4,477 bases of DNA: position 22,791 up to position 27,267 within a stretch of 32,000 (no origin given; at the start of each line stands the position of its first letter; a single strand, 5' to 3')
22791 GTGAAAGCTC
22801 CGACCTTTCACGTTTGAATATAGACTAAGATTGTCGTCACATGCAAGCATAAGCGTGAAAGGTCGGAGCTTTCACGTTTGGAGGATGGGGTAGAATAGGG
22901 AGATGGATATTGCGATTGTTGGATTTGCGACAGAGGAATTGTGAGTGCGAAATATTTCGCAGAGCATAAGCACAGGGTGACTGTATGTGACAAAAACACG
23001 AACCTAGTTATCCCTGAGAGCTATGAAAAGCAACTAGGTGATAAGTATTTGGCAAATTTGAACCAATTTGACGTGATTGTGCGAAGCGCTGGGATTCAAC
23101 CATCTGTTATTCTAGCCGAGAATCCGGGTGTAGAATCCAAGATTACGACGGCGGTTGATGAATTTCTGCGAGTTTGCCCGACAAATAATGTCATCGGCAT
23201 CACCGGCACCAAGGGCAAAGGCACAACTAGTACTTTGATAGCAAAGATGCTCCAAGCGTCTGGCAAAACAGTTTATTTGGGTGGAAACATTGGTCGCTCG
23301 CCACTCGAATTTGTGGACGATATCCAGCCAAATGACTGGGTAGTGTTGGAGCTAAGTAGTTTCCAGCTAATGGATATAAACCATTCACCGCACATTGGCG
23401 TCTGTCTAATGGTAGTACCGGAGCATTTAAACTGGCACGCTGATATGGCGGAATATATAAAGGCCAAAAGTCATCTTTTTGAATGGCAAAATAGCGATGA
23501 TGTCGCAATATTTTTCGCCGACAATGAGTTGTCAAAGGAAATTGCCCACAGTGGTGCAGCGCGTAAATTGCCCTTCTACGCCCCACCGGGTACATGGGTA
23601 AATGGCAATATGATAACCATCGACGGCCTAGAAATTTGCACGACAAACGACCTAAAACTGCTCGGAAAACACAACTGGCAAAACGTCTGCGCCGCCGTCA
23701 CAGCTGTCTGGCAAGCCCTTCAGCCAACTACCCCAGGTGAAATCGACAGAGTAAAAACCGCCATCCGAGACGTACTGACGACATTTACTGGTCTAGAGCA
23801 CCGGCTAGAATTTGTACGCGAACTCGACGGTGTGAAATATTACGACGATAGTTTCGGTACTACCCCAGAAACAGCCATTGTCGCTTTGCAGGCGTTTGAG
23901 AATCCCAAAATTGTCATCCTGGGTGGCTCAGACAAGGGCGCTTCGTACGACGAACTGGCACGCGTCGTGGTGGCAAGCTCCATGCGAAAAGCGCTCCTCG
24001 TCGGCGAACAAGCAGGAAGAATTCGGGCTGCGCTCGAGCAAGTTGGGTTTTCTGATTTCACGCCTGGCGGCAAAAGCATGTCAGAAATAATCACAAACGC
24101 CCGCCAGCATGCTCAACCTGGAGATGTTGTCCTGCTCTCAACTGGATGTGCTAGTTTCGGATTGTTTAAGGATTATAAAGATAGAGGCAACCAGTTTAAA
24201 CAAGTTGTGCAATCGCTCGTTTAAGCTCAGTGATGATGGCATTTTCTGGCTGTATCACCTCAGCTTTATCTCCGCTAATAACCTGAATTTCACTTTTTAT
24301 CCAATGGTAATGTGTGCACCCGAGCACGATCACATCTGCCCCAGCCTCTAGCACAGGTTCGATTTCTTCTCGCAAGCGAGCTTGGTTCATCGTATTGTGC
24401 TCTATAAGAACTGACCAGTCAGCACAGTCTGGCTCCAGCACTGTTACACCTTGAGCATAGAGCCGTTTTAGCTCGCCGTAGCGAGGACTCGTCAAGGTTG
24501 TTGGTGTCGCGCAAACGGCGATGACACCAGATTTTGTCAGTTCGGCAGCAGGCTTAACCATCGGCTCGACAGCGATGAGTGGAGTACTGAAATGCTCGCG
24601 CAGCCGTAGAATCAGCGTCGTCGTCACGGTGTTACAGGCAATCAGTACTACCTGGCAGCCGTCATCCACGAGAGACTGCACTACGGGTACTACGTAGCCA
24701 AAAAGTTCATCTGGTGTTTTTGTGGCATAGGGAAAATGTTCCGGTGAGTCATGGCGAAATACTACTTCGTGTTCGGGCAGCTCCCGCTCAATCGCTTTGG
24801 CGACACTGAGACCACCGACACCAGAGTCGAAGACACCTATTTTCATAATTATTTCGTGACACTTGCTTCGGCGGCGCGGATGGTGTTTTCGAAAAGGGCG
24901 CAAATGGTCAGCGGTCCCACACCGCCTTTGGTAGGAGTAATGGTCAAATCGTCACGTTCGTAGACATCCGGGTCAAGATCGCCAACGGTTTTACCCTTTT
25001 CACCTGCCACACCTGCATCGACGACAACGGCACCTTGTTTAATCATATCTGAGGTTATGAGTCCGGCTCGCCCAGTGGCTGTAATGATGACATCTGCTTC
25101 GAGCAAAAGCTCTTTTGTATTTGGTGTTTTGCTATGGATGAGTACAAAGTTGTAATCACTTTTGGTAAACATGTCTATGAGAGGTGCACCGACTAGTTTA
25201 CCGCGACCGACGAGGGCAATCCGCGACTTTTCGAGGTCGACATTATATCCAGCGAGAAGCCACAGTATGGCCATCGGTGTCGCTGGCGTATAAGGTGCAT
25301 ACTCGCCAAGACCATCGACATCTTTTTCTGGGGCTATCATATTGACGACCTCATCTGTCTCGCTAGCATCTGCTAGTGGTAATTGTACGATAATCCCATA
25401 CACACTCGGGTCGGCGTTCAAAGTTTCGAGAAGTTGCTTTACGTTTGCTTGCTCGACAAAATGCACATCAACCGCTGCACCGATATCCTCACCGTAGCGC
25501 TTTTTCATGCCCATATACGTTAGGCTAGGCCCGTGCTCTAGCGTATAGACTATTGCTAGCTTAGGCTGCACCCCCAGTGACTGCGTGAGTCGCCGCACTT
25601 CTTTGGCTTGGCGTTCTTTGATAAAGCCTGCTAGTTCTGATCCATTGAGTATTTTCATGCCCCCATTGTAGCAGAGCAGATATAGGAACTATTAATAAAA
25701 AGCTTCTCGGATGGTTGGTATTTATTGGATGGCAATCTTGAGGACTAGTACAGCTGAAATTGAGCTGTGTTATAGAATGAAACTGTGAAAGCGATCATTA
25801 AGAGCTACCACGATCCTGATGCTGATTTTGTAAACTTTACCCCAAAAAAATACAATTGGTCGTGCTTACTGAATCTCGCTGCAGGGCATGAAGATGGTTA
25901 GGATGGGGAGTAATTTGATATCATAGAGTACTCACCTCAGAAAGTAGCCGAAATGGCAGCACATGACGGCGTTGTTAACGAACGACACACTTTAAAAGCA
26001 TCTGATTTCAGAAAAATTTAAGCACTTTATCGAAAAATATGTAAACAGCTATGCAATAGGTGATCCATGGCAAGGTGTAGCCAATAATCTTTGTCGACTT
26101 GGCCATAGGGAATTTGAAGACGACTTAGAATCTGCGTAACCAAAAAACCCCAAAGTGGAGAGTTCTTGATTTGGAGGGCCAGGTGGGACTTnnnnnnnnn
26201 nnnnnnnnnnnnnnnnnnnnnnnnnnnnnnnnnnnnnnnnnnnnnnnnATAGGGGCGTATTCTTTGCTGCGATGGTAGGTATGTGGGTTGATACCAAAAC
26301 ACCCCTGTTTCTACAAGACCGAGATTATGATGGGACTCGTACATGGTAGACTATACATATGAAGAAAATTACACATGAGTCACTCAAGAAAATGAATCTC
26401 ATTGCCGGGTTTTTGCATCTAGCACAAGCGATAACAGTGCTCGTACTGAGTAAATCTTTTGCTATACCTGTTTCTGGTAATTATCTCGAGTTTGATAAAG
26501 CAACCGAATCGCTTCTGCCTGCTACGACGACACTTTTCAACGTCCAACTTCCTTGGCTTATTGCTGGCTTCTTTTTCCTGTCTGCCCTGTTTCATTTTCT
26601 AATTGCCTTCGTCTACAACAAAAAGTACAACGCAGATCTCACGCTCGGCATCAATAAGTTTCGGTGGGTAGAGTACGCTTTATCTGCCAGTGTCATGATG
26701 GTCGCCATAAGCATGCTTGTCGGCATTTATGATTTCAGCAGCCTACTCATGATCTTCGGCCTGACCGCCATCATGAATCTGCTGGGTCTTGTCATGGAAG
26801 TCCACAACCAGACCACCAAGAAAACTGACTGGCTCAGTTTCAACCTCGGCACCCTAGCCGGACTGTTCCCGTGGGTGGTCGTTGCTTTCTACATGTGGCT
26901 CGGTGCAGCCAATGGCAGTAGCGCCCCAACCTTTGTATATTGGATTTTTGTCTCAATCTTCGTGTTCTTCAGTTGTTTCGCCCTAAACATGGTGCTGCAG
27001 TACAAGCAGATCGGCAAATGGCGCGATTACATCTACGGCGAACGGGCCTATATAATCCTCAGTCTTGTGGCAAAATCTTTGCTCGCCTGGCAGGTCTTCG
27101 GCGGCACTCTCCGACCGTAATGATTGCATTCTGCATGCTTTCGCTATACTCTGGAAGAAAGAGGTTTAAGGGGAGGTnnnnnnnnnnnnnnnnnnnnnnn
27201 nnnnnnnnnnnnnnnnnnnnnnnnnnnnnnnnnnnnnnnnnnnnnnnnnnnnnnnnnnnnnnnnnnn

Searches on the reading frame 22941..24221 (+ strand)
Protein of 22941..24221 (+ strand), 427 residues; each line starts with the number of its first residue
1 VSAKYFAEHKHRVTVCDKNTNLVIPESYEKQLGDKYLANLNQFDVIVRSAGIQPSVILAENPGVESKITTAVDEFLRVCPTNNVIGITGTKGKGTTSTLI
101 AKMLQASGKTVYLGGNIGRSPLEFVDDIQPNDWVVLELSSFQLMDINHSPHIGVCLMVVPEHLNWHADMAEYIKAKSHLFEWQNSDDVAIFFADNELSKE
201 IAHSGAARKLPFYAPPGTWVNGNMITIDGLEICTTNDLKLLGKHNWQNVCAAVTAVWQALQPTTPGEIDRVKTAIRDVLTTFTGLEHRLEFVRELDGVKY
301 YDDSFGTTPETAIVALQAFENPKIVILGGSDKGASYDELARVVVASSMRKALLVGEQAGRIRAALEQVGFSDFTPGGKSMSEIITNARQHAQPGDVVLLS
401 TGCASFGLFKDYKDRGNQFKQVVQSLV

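Call 55: search_protein_families(library=pfam, proteins=[window:22941-24221:+], max_evalue=0.001)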
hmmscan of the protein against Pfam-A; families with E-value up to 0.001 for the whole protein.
window:22941-24221:+ (427 aa): 2 families
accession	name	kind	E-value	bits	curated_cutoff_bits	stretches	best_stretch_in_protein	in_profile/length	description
PF08245.18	Mur_ligase_M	-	1.6e-22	80.9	24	1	87-255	1-199/200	Mur ligase middle domain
PF02875.26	Mur_ligase_C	-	1.2e-13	52.4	28.4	1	287-400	1-124/127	Mur ligase, glutamate ligase domain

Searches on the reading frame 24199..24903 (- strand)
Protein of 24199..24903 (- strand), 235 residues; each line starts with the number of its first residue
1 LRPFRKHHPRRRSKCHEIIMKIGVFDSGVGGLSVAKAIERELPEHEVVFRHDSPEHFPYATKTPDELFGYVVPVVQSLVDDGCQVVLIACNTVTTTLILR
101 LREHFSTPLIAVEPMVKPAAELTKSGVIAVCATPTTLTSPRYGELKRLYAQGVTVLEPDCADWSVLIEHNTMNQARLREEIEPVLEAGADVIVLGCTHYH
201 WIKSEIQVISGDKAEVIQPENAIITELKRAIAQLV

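Call 55: search_protein_families(library=pfam, proteins=[window:24199-24903:-], max_evalue=0.001)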
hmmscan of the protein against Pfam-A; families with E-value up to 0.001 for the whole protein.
window:24199-24903:- (235 aa): 1 family
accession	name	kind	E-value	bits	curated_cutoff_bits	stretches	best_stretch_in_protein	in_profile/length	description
PF01177.27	Asp_Glu_race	-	6.3e-19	69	31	1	35-219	17-203/211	Asp/Glu/Hydantoin racemase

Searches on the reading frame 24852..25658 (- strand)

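Call 55: search_protein_families(library=pfam, proteins=[window:24852-25658:-], max_evalue=0.001)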
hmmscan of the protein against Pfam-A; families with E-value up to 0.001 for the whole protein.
window:24852-25658:- (269 aa): 2 families
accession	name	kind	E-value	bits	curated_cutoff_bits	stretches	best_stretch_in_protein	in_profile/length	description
PF02882.25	THF_DHG_CYH_C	-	1.6e-39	135.3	27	1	123-265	15-158/160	Tetrahydrofolate dehydrogenase/cyclohydrolase, NAD(P)-binding domain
PF00763.28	THF_DHG_CYH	-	7.7e-23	81.4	32.8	1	4-115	1-115/115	Tetrahydrofolate dehydrogenase/cyclohydrolase, catalytic domain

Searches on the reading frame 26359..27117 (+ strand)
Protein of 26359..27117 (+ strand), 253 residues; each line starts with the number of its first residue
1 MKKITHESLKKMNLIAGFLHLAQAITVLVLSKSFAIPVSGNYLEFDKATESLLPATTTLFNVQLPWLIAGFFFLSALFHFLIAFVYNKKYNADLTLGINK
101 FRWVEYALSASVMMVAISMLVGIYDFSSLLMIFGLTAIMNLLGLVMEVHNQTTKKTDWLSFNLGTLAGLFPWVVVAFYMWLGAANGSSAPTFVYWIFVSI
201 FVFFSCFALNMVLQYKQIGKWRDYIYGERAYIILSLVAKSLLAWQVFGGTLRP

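Call 55: search_protein_families(library=pfam, proteins=[window:26359-27117:+], max_evalue=0.001)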
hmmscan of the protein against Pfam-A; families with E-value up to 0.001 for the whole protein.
window:26359-27117:+ (253 aa): 1 family
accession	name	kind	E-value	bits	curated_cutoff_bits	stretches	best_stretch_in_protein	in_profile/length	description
PF18761.7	Heliorhodopsin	-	4.8e-97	324.5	26.7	1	9-251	1-242/242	Heliorhodopsin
